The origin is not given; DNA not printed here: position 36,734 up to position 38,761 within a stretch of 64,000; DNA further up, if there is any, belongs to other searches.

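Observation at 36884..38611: Secreted protein with three near-identical ~100-aa modules fused to a bacterial Kazal-like inhibitor domain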

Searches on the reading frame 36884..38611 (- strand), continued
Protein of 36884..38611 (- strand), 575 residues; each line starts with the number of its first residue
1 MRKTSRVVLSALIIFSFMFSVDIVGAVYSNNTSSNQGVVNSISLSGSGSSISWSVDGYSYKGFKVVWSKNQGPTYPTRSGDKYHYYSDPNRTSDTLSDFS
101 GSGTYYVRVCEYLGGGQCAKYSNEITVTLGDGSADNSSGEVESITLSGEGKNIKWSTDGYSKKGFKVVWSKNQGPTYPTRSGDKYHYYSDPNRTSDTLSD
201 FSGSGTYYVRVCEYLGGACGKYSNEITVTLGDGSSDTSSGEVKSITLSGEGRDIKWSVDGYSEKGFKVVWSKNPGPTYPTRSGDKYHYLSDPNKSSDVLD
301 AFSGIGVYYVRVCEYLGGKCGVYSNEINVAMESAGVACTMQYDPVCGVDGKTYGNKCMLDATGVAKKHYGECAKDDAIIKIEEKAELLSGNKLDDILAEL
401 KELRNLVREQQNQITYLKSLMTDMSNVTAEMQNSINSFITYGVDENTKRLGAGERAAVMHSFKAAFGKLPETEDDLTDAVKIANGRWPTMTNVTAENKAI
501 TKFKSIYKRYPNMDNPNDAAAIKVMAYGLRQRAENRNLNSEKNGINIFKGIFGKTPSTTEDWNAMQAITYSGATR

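Call 23: predict_structure(alignment_id=A1)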
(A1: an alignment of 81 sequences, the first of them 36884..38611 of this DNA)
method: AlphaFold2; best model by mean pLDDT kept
length: 575 residues; sequences in the alignment: 81
mean_pLDDT: 85.5   pTM: 0.40
mean pLDDT of the five models: 85.5, 85.3, 84.5, 82.9, 82.5
residues with pLDDT >= 90: 321; 70-90: 162; 50-70: 65; < 50: 27
segments of 3 or more residues with pLDDT < 50: 21-35, 133-137, 234-238
pLDDT, mean of each block of 10 residues (from residue 1): 59 68 43 56 85 88 89 76 86 79 88 86 86 53 96 96 96 95 96 95 94 93 97 54 95 96 96 95 95 95 93 94 97 66 89 88 89 76 68 62 59 68 83 88 90 90 95 96 93 97 97 97 96 88 95 94 95 92
secondary structure, 60 per line:
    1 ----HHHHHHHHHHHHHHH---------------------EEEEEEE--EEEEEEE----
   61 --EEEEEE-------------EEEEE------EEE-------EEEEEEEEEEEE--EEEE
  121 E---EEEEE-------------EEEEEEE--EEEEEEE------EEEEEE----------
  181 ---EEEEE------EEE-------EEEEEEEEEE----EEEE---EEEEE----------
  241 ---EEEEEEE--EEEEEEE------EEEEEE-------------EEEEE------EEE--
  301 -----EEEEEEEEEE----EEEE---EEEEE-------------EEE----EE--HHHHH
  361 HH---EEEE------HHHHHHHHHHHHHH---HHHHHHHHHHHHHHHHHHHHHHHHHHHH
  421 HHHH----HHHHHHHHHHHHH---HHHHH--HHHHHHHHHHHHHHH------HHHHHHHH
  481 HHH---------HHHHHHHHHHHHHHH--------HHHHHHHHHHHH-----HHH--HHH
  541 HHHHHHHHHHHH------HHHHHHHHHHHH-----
elements in order: H5-19 E41-47 E50-56 E63-68 E82-86 E93-95 E103-114 E117-121 E125-129 E143-149 E152-158 E165-170 E184-188 E195-197 E205-214 E219-222 E226-230 E244-250 E253-259 E266-271 E285-289 E296-298 E306-315 E320-323 E327-331 E345-347 H356-362 E366-369 H376-389 H393-424 H429-441 H445-449 H452-466 H473-483 H493-507 H516-527 H538-552 H559-570
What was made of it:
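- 38222..38497 (-): Module 1 (aa 39-130), FN3-like beta-sandwich with Cys110-Cys118 hairpin pair. AF2 gives seven or eight strands at pLDDT 76-89 (call 23).
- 37919..38191 (-): Module 2 (aa 141-231), FN3-like. AF2 pLDDT 93-97 (call 23).
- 37322..37492 (-): Coiled-coil stalk (aa 374-430); heptad pattern I/L/L/L/V/Q/I/L/M in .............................. AF2 predicts a long helix at 393-424 with low monomer pLDDT of 59-68 (call 23).
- On Kazal-type inhibitor: AF2 secondary structure is E345-347, H356-362 and E366-369 at pLDDT about 88 (call 23), which is consistent.
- On Fibronectin type III-like fold: Module pLDDT is up to 97 (call 23).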

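Call 27: fold_search(model_id=the predicted structure, library=pdb)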
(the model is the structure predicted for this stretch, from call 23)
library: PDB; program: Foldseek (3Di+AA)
matches with E <= 10: 1967; with E <= 0.001: 605
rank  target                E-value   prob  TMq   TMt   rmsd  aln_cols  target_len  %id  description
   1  7mrk_D                9.1e-11  1.00  0.18  0.29  13.0       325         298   15  Chicken CNTN4 APP complex (released 2022-01-05)
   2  7mrq                  1.6e-10  1.00  0.17  0.27  13.4       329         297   15  Chicken CNTN4 FN1-FN3 domains with T751A, V752A, Y781A, E786A mutations (released 2022-01-05)
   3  7mro                  3.0e-10  1.00  0.19  0.30  12.6       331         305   13  Zebrafish CNTN4 FN1-FN3 domains (released 2022-01-05)
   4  5e53_D                3.8e-10  1.00  0.19  0.29  12.8       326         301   12  Crystal structure of chicken CNTN1 FN1-FN3 domains (released 2016-08-31)
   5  7mrn_A                4.5e-10  1.00  0.17  0.29  13.5       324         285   14  Mouse CNTN5 APP complex (released 2022-01-05)
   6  5e55_A                4.5e-10  1.00  0.17  0.27  14.2       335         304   14  Crystal structure of mouse CNTN6 FN1-FN3 domains (released 2016-08-31)
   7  5e4q                  5.6e-10  1.00  0.19  0.31  11.9       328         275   16  Crystal structure of mouse CNTN3 FN1-FN3 domains (released 2016-08-31)
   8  7mrn_B                7.9e-10  1.00  0.18  0.30  11.7       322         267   14  Mouse CNTN5 APP complex (released 2022-01-05)
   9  5e7l                  8.9e-10  1.00  0.18  0.28  12.5       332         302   14  Crystal structure of mouse CNTN2 FN1-FN3 domains (released 2016-08-31)
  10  7mrs_A                1.2e-09  1.00  0.20  0.31  12.2       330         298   13  Zebrafish CNTN4 APPb complex (released 2022-01-05)
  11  5e53_C                1.4e-09  1.00  0.19  0.31  12.8       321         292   12  Crystal structure of chicken CNTN1 FN1-FN3 domains (released 2016-08-31)
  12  5e55_B                1.4e-09  1.00  0.17  0.27  13.8       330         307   13  Crystal structure of mouse CNTN6 FN1-FN3 domains (released 2016-08-31)
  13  5e4s                  2.3e-09  1.00  0.20  0.30  12.1       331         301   12  Crystal structure of mouse CNTN4 FN1-FN3 domains (released 2016-08-31)
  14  5e53_A                3.1e-09  1.00  0.18  0.28  12.8       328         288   12  Crystal structure of chicken CNTN1 FN1-FN3 domains (released 2016-08-31)
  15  6tpw                  3.5e-09  1.00  0.16  0.21  15.3       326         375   11  Crystal structures of FNIII domain one through four of the human leucocyte common antigen-related protein ( LAR) (released 2020-05-13)
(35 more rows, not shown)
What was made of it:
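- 38222..38497 (-): Foldseek matches FN3 arrays (call 27).
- On Fibronectin type III-like fold: Foldseek against the PDB gives top hits to contactin FN1-FN3, LAR, fibronectin 10-12 and gp130 at E 1e-10 to 1e-8, with about 320 aligned columns covering the three modules (call 27).
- The head sits on a multi-domain, probably oligomeric surface protein (calls 23 and 27).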

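Call 44: find_encoding_contigs(protein=P0004, flank=6000, max_places=2)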
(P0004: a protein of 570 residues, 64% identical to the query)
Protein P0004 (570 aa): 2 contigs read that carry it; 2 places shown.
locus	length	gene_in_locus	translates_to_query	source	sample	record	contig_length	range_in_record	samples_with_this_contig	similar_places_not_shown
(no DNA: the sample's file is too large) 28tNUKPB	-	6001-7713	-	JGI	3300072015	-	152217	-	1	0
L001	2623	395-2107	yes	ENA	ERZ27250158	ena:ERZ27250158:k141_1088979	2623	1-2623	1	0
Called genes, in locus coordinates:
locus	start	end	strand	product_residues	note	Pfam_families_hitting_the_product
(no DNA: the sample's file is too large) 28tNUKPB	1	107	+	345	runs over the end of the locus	PF04055:Radical_SAM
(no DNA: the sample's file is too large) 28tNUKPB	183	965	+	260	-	PF22435:MRM3-like_sub_bind, PF18419:ATP-grasp_6 (faint), PF00588:SpoU_methylase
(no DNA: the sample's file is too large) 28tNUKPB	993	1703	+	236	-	-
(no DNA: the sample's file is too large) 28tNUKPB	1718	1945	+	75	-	-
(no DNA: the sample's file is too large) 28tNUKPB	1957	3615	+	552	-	-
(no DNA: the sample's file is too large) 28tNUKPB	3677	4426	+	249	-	PF00590:TP_methylase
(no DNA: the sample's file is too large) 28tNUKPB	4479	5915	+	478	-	PF00133:tRNA-synt_1, PF01406:tRNA-synt_1e, PF09334:tRNA-synt_1g, PF00133:tRNA-synt_1, PF01406:tRNA-synt_1e (weak)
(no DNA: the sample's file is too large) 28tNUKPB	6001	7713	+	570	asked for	PF00050:Kazal_1, PF07648:Kazal_2 (weak)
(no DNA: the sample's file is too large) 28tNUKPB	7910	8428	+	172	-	PF02674:Colicin_V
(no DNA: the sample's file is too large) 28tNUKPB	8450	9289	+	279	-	PF01026:TatD_DNase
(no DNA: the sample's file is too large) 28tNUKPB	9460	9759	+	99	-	PF09527:ATPase_gene1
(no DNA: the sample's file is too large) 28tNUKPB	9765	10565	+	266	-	PF00119:ATP-synt_A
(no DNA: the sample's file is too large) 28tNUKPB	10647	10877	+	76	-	PF00137:ATP-synt_C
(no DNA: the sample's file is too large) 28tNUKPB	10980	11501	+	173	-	PF00430:ATP-synt_B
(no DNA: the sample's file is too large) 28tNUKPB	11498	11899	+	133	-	PF00213:OSCP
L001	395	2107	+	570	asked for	PF00050:Kazal_1, PF07648:Kazal_2 (weak)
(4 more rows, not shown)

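Call 45: find_encoding_contigs(protein=P0057, flank=6000, max_places=2)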
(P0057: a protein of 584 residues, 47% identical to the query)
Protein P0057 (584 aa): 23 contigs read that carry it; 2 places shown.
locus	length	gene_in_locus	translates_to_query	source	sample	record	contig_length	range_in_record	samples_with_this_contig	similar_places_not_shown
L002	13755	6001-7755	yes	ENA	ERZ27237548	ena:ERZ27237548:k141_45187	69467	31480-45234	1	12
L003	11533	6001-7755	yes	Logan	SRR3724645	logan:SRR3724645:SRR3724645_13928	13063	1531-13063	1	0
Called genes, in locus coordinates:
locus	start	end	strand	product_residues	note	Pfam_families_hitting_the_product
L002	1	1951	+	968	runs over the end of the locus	PF00580:UvrD-helicase, PF01443:Viral_helicase1 (faint), PF13245:AAA_19, PF13604:AAA_30 (faint), PF13361:UvrD_C, PF13538:UvrD_C_2 (faint), PF12705:PDDEXK_1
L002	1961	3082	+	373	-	PF13439:Glyco_transf_4, PF13579:Glyco_trans_4_4 (weak), PF20706:GT4-conflict, PF00534:Glycos_transf_1, PF13692:Glyco_trans_1_4, PF13524:Glyco_trans_1_2 (weak)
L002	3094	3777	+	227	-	PF00590:TP_methylase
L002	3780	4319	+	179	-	PF01936:NYN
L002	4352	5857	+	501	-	PF00133:tRNA-synt_1, PF01406:tRNA-synt_1e (weak), PF09334:tRNA-synt_1g, PF00133:tRNA-synt_1, PF19303:Anticodon_3 (weak)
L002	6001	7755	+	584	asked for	PF00050:Kazal_1, PF18884:TSP3_bac (faint)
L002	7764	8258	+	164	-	PF02674:Colicin_V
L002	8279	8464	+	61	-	PF12797:Fer4_2 (weak), PF12837:Fer4_6 (weak), PF00037:Fer4 (weak), PF13459:Fer4_15, PF13370:Fer4_13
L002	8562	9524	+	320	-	PF00294:PfkB, PF08543:Phos_pyr_kin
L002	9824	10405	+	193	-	-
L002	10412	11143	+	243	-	-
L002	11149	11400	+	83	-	-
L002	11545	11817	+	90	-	PF01541:GIY-YIG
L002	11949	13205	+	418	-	PF01551:Peptidase_M23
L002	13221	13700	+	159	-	-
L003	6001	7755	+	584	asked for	PF00050:Kazal_1, PF18884:TSP3_bac (faint)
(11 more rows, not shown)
